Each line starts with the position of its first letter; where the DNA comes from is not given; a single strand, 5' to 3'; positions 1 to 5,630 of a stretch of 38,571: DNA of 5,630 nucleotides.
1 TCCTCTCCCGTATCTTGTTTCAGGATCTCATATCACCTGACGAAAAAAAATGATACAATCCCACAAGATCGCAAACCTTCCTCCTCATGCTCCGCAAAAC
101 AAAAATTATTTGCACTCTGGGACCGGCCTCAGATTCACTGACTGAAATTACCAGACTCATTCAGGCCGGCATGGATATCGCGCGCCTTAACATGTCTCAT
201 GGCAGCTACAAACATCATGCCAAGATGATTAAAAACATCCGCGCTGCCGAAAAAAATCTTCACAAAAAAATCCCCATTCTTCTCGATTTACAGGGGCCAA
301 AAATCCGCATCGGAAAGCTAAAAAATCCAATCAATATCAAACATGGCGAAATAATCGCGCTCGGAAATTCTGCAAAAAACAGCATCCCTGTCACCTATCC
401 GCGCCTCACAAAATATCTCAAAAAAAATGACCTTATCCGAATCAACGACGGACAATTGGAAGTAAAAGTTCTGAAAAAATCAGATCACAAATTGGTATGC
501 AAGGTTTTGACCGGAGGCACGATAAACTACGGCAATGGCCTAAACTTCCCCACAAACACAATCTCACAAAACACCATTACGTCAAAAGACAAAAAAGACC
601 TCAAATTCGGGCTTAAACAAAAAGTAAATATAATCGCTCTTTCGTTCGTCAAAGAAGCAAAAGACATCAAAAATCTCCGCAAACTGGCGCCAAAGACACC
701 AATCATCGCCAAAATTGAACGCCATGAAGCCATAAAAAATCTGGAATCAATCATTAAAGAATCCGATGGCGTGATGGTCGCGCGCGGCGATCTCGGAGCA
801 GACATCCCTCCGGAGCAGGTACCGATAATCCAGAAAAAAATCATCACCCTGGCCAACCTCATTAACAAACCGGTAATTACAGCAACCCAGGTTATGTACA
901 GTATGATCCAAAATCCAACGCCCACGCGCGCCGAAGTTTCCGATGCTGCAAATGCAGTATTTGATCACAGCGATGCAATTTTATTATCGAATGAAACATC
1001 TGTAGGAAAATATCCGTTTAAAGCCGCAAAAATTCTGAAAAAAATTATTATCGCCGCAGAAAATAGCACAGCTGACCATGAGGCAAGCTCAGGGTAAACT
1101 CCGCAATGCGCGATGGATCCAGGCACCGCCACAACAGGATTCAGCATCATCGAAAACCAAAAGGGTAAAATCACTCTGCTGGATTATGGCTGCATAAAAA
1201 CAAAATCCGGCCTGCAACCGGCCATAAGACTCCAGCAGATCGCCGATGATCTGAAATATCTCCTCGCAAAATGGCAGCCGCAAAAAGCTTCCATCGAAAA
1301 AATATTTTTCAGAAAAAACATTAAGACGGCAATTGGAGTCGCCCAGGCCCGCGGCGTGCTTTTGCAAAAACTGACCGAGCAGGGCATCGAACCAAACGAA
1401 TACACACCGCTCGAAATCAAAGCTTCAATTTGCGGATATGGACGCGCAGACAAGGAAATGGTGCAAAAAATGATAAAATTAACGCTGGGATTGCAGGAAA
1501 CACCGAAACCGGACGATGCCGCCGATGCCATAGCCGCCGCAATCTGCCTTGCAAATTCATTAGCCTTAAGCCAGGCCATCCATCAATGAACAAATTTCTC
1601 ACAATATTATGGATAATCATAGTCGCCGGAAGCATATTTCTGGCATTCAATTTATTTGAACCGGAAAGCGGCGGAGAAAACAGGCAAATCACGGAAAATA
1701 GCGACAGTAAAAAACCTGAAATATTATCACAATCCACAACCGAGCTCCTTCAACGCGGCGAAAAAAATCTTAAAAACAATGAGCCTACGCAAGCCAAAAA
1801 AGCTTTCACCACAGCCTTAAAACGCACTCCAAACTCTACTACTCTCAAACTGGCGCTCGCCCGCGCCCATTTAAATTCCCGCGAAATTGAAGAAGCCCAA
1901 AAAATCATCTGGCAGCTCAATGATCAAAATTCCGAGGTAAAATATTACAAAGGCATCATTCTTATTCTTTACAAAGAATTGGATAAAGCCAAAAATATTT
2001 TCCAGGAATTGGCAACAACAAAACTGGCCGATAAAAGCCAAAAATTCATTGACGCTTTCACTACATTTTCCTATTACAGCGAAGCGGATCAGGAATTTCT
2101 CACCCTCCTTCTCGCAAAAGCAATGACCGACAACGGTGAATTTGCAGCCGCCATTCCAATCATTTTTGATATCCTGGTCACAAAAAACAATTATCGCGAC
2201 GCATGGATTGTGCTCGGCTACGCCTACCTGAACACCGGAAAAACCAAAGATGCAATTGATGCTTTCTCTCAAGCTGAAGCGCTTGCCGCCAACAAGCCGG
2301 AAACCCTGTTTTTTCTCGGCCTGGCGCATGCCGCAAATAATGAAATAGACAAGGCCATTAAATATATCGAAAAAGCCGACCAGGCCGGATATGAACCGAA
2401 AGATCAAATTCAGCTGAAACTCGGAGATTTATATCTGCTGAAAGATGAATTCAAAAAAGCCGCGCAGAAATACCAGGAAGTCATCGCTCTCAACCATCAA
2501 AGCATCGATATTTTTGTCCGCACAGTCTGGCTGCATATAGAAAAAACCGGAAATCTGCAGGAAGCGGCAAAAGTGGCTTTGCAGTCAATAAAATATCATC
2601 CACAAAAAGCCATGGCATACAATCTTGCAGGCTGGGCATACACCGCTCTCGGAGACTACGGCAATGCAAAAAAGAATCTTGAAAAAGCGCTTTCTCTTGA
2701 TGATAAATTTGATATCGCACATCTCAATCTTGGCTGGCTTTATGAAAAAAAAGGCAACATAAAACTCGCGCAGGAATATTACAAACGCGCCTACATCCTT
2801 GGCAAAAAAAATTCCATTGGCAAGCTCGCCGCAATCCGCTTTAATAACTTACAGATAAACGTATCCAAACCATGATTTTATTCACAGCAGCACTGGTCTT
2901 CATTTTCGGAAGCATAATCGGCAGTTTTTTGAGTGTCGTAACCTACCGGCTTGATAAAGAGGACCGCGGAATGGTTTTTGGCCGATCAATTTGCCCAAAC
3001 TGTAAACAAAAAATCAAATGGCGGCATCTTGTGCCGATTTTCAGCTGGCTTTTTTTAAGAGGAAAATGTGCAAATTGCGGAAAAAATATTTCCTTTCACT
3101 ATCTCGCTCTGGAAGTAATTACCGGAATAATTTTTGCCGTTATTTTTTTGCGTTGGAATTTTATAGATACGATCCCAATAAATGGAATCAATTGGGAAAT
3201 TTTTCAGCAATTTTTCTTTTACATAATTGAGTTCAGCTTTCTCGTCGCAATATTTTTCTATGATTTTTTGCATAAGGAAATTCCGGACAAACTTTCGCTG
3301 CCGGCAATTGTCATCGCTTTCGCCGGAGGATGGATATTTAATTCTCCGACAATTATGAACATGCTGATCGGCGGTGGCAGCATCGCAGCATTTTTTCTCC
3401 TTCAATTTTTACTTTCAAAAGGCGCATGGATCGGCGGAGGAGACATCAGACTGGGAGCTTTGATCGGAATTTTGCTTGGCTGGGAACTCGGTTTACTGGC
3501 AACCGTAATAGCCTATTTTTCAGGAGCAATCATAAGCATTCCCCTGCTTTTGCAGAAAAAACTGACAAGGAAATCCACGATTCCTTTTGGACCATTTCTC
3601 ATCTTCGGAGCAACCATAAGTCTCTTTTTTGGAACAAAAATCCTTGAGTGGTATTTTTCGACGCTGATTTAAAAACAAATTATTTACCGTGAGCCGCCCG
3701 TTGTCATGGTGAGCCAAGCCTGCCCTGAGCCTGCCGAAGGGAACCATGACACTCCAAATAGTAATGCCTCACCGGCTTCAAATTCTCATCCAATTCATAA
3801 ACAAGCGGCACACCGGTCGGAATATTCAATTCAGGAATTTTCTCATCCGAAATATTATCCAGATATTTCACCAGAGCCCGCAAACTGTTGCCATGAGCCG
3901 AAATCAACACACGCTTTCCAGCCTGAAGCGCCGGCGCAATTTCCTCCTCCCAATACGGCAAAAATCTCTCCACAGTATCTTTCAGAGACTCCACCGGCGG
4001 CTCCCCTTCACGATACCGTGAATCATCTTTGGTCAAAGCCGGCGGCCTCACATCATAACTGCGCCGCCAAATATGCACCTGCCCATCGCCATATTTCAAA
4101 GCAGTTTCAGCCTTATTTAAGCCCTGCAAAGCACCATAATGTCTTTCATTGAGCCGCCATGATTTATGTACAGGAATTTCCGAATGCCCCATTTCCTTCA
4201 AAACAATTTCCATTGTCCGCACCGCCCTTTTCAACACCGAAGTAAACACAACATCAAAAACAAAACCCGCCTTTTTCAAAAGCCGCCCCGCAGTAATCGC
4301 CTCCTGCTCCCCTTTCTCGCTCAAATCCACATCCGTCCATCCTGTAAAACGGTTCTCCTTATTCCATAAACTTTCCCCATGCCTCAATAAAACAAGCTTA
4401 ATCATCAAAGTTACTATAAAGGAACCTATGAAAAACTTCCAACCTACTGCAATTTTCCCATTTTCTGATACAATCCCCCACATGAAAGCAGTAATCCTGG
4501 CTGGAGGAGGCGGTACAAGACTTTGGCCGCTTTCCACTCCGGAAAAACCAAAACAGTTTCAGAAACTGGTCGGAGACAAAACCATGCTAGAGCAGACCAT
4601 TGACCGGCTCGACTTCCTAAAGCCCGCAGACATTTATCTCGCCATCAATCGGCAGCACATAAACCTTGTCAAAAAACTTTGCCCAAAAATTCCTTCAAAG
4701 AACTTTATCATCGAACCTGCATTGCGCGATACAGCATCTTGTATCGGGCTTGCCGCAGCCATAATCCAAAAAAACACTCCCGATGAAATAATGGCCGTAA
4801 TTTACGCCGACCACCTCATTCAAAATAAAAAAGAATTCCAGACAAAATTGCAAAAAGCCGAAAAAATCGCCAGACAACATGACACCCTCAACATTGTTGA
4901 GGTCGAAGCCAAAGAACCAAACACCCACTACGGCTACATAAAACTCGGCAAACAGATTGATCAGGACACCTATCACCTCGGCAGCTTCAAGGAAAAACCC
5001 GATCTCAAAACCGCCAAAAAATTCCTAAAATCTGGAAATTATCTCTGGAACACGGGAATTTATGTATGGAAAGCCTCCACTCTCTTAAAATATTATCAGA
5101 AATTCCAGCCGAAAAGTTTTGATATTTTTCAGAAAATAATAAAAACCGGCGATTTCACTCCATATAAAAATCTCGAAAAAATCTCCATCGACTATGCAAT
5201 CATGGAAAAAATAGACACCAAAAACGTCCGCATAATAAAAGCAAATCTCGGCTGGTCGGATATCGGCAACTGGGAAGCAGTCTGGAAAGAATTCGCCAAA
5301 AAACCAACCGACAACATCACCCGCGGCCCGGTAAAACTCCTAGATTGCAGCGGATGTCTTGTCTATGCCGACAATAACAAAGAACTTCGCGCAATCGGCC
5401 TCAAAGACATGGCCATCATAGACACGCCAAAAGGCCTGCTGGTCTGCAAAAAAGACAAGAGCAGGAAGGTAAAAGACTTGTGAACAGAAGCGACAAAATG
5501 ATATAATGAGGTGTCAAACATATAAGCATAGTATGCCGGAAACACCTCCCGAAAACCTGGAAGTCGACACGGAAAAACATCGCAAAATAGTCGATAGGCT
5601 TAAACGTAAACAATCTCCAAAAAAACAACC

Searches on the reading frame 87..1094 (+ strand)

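Call 11: search_protein_families(library=pfam, proteins=[window:87-1094:+])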
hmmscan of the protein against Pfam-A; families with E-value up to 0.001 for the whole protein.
window:87-1094:+ (336 aa): 1 family
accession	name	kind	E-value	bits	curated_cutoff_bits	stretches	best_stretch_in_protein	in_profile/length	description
PF00224.27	PK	-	9.6e-106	354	30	1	3-313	2-327/328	Pyruvate kinase, barrel domain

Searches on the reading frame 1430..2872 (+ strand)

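Call 11: search_protein_families(library=pfam, proteins=[window:1430-2872:+])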
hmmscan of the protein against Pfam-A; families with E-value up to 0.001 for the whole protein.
window:1430-2872:+ (481 aa): 22 families
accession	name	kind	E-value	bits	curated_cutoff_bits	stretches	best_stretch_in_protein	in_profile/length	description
PF07719.23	TPR_2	-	2e-29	99.7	27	1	394-425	1-32/34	Tetratricopeptide repeat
PF13432.12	TPR_16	-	4.7e-25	88.1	32.7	3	262-319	3-61/65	Tetratricopeptide repeat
PF14559.12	TPR_19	-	1.2e-23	83.7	25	2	114-166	2-54/68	Tetratricopeptide repeat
PF00515.34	TPR_1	-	6.8e-23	79.9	27.8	2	394-426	1-33/34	Tetratricopeptide repeat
PF13181.12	TPR_8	-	8.3e-21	72.8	25.7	1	396-426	3-33/34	Tetratricopeptide repeat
PF13428.12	TPR_14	-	3.7e-20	70.8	23.5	0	257-297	2-42/44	Tetratricopeptide repeat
PF13424.12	TPR_12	-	2.2e-14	53.9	30.1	1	376-424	26-75/77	Tetratricopeptide repeat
PF13176.12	TPR_7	-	3.5e-14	52.1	27.9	0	430-455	1-26/36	Tetratricopeptide repeat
PF13414.12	TPR_11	-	2e-13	50.2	26.8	1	403-442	3-42/42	TPR repeat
PF13174.12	TPR_6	-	1.1e-10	41.8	26.3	0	430-453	2-25/33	Tetratricopeptide repeat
PF23914.1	TPR_CcmH_CycH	-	3.1e-10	40.6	42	0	113-193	60-146/158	Cytochrome c-type biogenesis protein H TPR domain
PF13431.12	TPR_17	-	6.5e-10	38.9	24.4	0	417-449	2-34/34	Tetratricopeptide repeat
PF23300.3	HEAT_Nup120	-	2.5e-08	34.4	29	0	377-420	9-52/170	Nucleoporin Nup120, HEAT repeats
PF12895.13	ANAPC3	-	2.8e-08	34.3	27.2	0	225-280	26-80/82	Anaphase-promoting complex, cyclosome, subunit 3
PF25062.1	ARM_TT21_N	-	1.7e-06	28.4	40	0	260-392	65-200/222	Tetratricopeptide repeat protein 21 N-terminal ARM repeat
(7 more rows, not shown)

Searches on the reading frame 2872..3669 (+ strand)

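Call 12: search_protein_families(library=pfam, proteins=[window:2872-3669:+])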
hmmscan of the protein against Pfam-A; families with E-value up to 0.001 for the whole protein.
window:2872-3669:+ (266 aa): 2 families
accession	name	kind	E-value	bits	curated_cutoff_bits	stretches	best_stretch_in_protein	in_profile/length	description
PF06750.18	A24_N_bact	-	2e-30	105.1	23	1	11-94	1-83/84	Bacterial Peptidase A24 N-terminal domain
PF01478.23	Peptidase_A24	-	7.9e-13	49.2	26.5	1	121-223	4-104/104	Type IV leader peptidase family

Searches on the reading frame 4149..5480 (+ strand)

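Call 11: search_protein_families(library=pfam, proteins=[window:4149-5480:+])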
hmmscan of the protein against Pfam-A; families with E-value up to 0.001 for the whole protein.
window:4149-5480:+ (444 aa): 3 families
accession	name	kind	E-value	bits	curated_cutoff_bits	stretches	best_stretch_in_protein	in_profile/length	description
PF00483.29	NTP_transferase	-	5.1e-43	147.9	21.2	1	113-384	1-241/245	Nucleotidyl transferase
PF22640.1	ManC_GMP_beta-helix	-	6.4e-12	45.6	27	1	398-443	6-50/55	MannoseP isomerase/GMP-like beta-helix domain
PF12804.13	NTP_transf_3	-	4.3e-06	27.4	27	1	114-223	1-97/160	MobA-like NTP transferase domain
